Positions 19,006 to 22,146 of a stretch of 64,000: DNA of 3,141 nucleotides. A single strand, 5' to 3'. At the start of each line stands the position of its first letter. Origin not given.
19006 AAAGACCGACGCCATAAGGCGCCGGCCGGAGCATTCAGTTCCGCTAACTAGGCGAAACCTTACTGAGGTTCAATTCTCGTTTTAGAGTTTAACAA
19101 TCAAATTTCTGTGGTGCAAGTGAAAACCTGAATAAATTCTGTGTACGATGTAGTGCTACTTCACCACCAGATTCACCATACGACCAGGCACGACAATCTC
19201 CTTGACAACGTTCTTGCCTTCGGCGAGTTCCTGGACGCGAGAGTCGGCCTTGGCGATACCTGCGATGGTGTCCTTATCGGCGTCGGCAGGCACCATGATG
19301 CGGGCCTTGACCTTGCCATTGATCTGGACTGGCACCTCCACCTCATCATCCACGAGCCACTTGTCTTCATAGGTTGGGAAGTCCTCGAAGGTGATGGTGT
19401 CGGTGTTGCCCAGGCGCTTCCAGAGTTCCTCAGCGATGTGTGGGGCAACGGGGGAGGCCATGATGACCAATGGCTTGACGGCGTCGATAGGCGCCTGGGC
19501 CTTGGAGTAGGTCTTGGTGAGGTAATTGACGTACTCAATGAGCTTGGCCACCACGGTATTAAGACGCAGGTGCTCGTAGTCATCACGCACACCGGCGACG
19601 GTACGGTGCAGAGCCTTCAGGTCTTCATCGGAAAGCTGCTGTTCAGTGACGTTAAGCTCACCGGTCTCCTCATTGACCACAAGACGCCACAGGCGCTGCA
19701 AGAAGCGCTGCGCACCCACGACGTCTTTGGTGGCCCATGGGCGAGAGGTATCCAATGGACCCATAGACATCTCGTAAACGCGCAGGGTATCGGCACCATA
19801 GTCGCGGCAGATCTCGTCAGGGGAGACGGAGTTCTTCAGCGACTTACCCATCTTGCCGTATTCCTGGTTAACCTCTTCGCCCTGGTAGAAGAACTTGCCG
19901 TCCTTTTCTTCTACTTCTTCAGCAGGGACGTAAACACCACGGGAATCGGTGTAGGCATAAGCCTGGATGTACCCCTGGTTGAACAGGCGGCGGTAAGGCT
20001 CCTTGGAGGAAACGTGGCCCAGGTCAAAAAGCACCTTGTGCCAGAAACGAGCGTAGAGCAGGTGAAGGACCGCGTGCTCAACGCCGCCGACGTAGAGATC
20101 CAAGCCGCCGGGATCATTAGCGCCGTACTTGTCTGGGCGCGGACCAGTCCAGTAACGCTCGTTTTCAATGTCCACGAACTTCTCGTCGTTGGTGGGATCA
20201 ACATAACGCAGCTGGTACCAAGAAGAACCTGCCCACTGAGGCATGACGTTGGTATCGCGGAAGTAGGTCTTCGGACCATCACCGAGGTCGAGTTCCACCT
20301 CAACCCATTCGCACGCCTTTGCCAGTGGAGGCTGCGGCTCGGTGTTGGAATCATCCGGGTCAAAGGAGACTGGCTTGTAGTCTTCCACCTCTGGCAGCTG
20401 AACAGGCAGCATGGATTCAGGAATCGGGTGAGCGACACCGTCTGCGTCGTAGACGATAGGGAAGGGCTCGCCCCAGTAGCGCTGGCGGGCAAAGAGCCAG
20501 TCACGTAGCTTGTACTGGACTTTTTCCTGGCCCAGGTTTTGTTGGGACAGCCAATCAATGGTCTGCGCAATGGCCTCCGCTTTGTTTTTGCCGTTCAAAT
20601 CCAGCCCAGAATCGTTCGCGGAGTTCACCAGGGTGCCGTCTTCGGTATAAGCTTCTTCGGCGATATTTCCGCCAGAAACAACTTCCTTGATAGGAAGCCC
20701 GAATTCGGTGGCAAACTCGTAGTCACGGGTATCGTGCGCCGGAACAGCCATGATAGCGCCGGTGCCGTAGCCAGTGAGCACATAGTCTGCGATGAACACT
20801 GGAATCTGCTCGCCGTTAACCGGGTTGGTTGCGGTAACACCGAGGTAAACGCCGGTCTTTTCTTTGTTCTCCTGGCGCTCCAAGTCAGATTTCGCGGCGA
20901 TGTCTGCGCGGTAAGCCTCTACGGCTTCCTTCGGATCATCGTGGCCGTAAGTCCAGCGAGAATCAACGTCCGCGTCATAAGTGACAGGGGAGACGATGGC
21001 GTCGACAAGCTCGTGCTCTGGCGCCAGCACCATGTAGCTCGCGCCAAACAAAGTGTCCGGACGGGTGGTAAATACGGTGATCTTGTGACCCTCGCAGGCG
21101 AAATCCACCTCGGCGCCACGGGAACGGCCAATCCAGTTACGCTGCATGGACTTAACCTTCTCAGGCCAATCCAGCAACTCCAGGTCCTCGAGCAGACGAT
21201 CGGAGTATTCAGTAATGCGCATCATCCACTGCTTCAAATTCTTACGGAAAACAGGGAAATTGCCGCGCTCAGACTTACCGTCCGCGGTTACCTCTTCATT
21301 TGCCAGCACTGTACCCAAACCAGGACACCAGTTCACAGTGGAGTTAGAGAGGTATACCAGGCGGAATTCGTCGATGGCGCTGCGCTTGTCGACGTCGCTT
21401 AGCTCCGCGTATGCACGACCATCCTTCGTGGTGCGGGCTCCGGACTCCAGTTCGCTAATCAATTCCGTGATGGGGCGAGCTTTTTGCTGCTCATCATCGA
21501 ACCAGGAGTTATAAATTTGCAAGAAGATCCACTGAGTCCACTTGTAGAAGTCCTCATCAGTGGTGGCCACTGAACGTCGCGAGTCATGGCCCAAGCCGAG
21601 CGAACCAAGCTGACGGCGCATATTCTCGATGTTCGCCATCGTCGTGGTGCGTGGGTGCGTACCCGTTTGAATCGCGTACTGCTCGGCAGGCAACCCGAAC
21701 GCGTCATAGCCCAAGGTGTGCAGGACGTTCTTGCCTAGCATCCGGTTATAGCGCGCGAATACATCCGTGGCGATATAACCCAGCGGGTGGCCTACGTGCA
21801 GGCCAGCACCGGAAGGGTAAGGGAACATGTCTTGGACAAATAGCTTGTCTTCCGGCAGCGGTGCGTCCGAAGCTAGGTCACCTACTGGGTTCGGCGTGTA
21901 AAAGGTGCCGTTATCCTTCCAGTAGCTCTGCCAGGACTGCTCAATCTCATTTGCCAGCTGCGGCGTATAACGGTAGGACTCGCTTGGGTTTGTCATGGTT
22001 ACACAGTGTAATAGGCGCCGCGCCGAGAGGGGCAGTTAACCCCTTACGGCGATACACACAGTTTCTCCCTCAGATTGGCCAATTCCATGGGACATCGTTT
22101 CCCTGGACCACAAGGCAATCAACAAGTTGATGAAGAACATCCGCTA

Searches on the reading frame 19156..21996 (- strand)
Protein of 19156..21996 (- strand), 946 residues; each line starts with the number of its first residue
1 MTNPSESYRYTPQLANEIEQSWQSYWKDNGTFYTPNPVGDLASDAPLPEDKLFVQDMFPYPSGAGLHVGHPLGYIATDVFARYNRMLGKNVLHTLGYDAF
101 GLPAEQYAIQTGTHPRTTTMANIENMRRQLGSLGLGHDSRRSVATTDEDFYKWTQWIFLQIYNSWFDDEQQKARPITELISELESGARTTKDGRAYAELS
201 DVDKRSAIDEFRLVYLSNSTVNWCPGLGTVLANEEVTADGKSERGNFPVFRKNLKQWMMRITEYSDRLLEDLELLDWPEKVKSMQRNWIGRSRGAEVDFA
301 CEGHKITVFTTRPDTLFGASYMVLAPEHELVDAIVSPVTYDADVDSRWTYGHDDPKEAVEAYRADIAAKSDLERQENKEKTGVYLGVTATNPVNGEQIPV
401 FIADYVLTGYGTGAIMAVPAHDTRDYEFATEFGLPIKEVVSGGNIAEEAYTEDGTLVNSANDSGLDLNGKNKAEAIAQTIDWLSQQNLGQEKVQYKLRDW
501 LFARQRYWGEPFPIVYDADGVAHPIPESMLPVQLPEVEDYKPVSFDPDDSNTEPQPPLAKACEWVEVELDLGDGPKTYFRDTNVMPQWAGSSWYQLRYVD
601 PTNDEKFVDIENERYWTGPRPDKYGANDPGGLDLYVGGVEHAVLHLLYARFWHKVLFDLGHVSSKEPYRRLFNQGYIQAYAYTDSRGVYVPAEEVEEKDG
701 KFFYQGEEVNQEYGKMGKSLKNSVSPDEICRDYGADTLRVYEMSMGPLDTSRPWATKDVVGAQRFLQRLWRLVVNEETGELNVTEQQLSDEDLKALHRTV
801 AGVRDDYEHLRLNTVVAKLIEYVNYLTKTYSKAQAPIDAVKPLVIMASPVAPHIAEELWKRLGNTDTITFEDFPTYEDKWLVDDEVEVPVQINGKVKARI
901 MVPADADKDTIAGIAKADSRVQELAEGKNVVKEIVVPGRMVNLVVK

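Call 7: search_protein_families(library=ncbifam, proteins=[window:19156-21996:-])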
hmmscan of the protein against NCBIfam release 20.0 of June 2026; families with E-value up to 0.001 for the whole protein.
window:19156-21996:- (946 aa): 17 families
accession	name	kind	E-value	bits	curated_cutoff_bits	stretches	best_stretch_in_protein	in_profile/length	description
TIGR00396.1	leuS_bact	equivalog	9.7e-278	923.8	548.4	2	212-946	143-843/843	leucine--tRNA ligase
NF008957.0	PRK12300.1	subfamily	9.9e-55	185.9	677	3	712-891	623-807/946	leucine--tRNA ligase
TIGR00422.1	valS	equivalog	2e-49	168.4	612.1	3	714-885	525-722/863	valine--tRNA ligase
NF009687.0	PRK13208.1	equivalog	7.5e-43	146.7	738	3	15-164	12-164/801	valine--tRNA ligase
NF004349.1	PRK05729.1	equivalog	1.1e-41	143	704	4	713-887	514-708/860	valine--tRNA ligase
TIGR00395.1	leuS_arch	equivalog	4.7e-40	137.4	648.5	3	17-104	2-78/938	leucine--tRNA ligase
TIGR00392.1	ileS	equivalog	3.5e-32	111.5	621.4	3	709-896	605-825/861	isoleucine--tRNA ligase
NF000540.1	alt_ValS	exception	1.8e-22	79.2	900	1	16-107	7-89/827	valine--tRNA ligase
TIGR00398.1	metG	equivalog_domain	3.7e-19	68.8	336.35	1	58-163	7-109/530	methionine--tRNA ligase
NF001100.0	PRK00133.1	equivalog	3e-15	55.8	587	1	51-163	6-115/676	methionine--tRNA ligase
NF011492.0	PRK14900.1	equivalog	5.9e-15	54.2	1783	0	385-441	250-307/1044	valine--tRNA ligase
NF008900.0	PRK12267.1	equivalog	1.3e-14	53.7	598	1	52-163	6-114/648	methionine--tRNA ligase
NF040702.1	ileS_w_GNAT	exception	3.5e-09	34.9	1999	1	390-445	484-540/1100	isoleucine--tRNA ligase, N-acetyltransferase domain-containing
NF000258.1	MupB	exception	5.9e-09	34.3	1900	1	61-105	42-87/1033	mupirocin-resistant isoleucine--tRNA ligase MupB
NF000257.1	MupA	exception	8.3e-07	27.1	1900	0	61-105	42-87/1024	mupirocin-resistant isoleucine--tRNA ligase MupA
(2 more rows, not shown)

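Call 8: search_protein_families(library=pfam, proteins=[window:19156-21996:-])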
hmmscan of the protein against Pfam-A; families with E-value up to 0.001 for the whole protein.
window:19156-21996:- (946 aa): 4 families
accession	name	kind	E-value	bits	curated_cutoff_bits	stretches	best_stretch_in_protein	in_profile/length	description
PF13603.12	tRNA-synt_1_2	-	9.1e-57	192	25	1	286-476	1-180/185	Leucyl-tRNA synthetase, editing domain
PF00133.28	tRNA-synt_1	-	3.4e-24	85.8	22.7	1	49-163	22-152/414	tRNA synthetases class I (I, L, M and V)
PF08264.19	Anticodon_1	-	2.8e-19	69.9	25.1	1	793-910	5-146/148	Anticodon-binding domain of tRNA ligase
PF09334.17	tRNA-synt_1g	-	6.2e-19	68.5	20.1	1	56-163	5-109/391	tRNA synthetases class I (M)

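Call 69: find_homologous_proteins(query=window:19156-21996:-, max_evalue=1e-100)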
Query window:19156-21996:- (946 aa): 8000 proteins with E <= 1e-100 among 8000 candidates; the best 120 are listed.
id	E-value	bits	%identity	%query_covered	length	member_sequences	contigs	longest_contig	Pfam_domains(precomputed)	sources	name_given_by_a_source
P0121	0.0e+0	2211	100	100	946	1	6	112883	PF09334.18,PF08264.20,PF13603.13,PF00133.29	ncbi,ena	-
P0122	0.0e+0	2193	99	100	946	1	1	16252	PF09334.18,PF08264.20,PF13603.13,PF00133.29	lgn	-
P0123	0.0e+0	1956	87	100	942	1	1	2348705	PF09334.18,PF08264.20,PF13603.13,PF00133.29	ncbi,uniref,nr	ncbi:leucine--tRNA ligase [Corynebacterium incognita]|uniref:Leucine--tRNA ligase n=1 Tax=Corynebact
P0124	0.0e+0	1842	82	100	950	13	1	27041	PF09334.18,PF08264.20,PF13603.13,PF00133.29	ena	-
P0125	0.0e+0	1840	82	100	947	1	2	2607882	PF09334.18,PF08264.20,PF13603.13,PF00133.29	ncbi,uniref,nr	ncbi:leucine--tRNA ligase [Corynebacterium lizhenjunii]|uniref:Leucine--tRNA ligase n=1 Tax=Coryneba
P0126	0.0e+0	1838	81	100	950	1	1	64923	PF09334.18,PF08264.20,PF13603.13,PF00133.29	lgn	-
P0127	0.0e+0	1837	81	100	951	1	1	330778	PF09334.18,PF08264.20,PF13603.13,PF00133.29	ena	-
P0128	0.0e+0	1836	81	100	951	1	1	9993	PF09334.18,PF08264.20,PF13603.13,PF00133.29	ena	-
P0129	0.0e+0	1836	81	100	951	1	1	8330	PF09334.18,PF08264.20,PF13603.13,PF00133.29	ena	-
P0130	0.0e+0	1834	81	100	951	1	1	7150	PF09334.18,PF08264.20,PF13603.13,PF00133.29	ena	-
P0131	0.0e+0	1833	82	100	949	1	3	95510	PF09334.18,PF08264.20,PF13603.13,PF00133.29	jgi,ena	-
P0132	0.0e+0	1833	81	100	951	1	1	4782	PF09334.18,PF08264.20,PF13603.13,PF00133.29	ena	-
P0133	0.0e+0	1832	82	100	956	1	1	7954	PF09334.18,PF08264.20,PF13603.13,PF00133.29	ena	-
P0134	0.0e+0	1832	82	100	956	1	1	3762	PF09334.18,PF08264.20,PF13603.13,PF00133.29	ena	-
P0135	0.0e+0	1832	80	100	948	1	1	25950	PF09334.18,PF08264.20,PF13603.13,PF00133.29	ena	-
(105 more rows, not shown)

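Call 70: find_encoding_contigs(protein=P0122, flank=10000, max_places=4)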
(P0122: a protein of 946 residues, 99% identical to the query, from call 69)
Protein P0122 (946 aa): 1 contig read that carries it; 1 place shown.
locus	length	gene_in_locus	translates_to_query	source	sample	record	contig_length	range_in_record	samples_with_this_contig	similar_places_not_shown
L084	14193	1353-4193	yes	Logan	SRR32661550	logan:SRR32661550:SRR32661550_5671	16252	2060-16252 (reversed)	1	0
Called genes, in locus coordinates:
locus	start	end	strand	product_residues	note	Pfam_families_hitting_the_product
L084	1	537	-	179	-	?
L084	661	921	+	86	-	PF02604:PhdYeFM_antitox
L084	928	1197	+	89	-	PF06769:YoeB_toxin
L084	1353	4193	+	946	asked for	PF00133:tRNA-synt_1, PF09334:tRNA-synt_1g, PF13603:tRNA-synt_1_2, PF08264:Anticodon_1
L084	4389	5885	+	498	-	PF04326:SLFN_AlbA_2, PF13749:HATPase_c_4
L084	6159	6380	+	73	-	-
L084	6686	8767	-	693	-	PF00171:Aldedh, PF01575:MaoC_dehydratas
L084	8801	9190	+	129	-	PF03061:4HBT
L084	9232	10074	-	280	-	PF02737:3HCDH_N, PF03446:NAD_binding_2 (weak), PF03807:F420_oxidored (weak), PF00725:3HCDH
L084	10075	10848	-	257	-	PF00378:ECH_1, PF16113:ECH_2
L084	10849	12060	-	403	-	PF00108:Thiolase_N, PF00109:ketoacyl-synt (faint), PF02803:Thiolase_C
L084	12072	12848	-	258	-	PF00378:ECH_1, PF16113:ECH_2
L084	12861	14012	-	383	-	PF00970:FAD_binding_6, PF00175:NAD_binding_1, PF00111:Fer2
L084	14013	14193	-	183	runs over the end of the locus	PF01883:FeS_assembly_P, PF23451:Zn_ribbon_PaaD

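Call 71: find_encoding_contigs(protein=P0123, flank=10000, max_places=3)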
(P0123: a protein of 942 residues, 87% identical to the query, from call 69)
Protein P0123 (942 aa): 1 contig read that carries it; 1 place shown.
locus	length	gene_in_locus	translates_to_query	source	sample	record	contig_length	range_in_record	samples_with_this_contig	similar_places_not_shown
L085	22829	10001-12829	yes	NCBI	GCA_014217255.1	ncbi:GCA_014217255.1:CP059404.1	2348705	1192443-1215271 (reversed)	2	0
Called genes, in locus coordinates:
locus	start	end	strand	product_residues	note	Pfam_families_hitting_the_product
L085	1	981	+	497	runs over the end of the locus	PF00171:Aldedh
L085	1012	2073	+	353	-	PF00903:Glyoxalase (weak), PF13669:Glyoxalase_4 (faint), PF22677:Ble-like_N (faint), PF00903:Glyoxalase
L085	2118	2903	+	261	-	PF01557:FAA_hydrolase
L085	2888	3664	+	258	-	PF03328:HpcH_HpaI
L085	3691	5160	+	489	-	PF00171:Aldedh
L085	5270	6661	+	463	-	PF00171:Aldedh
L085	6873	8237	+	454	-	-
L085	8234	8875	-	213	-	PF03473:MOSC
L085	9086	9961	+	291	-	PF00657:Lipase_GDSL (weak), PF13472:Lipase_GDSL_2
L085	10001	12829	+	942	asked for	PF00133:tRNA-synt_1, PF09334:tRNA-synt_1g, PF13603:tRNA-synt_1_2, PF08264:Anticodon_1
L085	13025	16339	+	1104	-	PF18470:Cas9_a, PF01844:HNH, PF14279:HNH_5 (weak), PF18541:RuvC_III, PF17893:Cas9_b_hairpin, PF17894:Cas9_Topo, PF18525:Cas9_C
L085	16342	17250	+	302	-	PF01867:Cas_Cas1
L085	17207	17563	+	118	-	PF20803:PaaX_M, PF09827:CRISPR_Cas2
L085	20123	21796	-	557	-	PF00890:FAD_binding_2, PF03486:HI0933_like (faint), PF13450:NAD_binding_8 (weak)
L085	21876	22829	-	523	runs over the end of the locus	PF03611:EIIC-GAT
